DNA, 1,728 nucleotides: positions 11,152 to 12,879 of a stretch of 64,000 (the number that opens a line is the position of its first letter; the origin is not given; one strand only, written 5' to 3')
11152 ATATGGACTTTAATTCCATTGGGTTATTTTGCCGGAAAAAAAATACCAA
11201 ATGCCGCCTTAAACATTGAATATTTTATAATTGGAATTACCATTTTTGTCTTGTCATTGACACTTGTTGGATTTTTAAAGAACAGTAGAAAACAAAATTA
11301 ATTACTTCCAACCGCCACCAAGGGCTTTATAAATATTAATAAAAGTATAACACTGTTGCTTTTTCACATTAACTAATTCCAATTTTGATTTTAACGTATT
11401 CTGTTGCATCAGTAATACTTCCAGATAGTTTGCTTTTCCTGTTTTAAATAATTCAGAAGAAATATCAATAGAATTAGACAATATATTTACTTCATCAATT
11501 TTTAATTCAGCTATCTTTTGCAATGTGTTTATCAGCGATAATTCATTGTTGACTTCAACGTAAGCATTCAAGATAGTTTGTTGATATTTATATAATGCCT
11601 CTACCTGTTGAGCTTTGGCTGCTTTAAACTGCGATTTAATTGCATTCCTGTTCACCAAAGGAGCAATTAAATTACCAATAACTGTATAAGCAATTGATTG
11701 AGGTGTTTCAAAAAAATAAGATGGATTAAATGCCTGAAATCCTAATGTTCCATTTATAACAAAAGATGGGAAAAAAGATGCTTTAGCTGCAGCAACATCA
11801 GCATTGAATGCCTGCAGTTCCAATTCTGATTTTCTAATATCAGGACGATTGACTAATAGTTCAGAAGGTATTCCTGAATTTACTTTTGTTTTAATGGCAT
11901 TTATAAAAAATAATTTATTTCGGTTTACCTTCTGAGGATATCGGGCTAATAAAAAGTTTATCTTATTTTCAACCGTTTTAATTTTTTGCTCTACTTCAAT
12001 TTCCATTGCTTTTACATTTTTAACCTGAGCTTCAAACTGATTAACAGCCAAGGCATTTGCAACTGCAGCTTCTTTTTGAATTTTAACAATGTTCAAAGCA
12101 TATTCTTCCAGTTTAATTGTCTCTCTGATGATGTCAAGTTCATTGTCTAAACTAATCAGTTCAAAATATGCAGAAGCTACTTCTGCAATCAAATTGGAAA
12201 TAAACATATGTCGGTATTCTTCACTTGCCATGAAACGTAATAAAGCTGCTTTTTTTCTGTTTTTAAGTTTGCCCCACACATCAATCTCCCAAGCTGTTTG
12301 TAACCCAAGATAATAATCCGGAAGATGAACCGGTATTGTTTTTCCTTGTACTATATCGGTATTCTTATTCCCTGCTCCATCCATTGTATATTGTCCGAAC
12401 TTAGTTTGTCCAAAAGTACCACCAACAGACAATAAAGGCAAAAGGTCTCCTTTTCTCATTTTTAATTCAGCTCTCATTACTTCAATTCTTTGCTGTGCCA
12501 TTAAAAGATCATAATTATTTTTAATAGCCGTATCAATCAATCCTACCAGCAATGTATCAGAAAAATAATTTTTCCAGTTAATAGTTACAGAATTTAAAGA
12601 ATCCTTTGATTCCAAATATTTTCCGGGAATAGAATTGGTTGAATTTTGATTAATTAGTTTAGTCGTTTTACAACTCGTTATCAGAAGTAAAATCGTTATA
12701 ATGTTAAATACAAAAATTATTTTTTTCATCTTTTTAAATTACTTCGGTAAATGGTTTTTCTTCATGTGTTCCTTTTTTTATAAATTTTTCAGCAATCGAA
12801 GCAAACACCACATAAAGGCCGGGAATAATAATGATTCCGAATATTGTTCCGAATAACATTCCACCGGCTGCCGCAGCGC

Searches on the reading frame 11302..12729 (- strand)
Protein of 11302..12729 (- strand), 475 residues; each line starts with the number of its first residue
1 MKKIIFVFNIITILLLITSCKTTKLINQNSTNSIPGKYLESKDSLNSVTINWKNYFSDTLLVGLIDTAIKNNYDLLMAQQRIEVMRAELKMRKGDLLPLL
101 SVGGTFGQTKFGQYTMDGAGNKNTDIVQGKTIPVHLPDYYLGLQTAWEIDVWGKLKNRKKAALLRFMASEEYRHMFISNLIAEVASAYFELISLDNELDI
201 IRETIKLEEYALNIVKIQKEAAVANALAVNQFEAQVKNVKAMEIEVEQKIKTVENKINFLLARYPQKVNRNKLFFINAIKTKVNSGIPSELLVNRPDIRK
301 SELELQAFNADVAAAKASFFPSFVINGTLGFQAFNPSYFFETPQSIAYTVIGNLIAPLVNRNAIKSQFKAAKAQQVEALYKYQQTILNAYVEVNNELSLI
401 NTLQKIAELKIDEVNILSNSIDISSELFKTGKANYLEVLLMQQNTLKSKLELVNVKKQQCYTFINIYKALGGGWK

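Call 58: search_protein_families(library=pfam, proteins=[window:11302-12729:-], max_evalue=0.00001)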
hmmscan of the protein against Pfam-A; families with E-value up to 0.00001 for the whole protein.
window:11302-12729:- (475 aa): 1 family
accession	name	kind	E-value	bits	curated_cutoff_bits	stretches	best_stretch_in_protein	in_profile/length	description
PF02321.23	OEP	-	5.8e-43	147.3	22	2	64-261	4-186/187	Outer membrane efflux protein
